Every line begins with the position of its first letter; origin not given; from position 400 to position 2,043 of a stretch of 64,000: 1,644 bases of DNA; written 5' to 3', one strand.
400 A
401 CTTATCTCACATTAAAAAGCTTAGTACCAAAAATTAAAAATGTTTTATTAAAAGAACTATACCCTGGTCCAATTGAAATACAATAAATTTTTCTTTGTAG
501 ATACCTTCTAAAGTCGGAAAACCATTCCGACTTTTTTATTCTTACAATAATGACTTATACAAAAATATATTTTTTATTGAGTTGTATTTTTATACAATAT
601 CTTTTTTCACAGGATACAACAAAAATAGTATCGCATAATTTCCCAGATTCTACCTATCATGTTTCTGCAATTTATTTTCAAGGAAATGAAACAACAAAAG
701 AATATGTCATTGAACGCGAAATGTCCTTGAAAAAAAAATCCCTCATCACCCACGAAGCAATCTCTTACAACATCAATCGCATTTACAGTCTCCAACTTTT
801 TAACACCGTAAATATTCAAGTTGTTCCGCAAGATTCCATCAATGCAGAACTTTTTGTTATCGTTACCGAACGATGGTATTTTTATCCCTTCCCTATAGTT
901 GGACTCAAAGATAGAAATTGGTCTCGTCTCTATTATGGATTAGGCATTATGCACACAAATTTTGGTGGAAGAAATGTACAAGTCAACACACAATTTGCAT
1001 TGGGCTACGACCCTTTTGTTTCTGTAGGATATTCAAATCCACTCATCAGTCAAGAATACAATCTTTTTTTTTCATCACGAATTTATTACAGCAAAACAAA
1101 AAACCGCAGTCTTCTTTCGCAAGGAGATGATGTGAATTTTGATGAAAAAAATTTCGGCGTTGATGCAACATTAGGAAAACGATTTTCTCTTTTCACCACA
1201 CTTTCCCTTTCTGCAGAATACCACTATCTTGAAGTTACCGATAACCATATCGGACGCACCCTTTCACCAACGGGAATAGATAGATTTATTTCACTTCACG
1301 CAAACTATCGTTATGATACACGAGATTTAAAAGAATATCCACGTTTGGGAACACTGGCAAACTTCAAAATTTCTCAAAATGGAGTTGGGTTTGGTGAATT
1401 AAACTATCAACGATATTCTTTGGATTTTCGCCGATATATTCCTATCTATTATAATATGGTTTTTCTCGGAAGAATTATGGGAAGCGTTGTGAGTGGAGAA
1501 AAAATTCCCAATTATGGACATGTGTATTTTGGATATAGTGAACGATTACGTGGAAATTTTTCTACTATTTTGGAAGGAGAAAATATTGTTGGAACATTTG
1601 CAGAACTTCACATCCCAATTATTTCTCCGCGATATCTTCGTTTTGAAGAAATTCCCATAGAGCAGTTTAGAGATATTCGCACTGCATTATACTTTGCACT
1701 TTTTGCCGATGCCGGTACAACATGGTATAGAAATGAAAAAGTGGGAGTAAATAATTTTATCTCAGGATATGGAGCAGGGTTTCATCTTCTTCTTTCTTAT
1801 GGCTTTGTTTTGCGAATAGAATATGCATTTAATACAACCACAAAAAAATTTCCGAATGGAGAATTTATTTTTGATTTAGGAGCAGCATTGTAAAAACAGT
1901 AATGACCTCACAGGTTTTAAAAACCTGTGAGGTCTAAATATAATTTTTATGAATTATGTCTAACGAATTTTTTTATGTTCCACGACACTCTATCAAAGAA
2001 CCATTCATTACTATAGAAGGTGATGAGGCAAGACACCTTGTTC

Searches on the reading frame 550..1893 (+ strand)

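Call 63: search_protein_families(library=pfam, proteins=[window:550-1893:+], max_evalue=0.00001)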
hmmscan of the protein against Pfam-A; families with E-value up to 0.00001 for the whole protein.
window:550-1893:+ (447 aa): 1 family
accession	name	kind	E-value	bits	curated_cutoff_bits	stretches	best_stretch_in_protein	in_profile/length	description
PF07244.20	POTRA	-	7.7e-08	33.4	21.3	1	36-107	1-78/79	Surface antigen variable number repeat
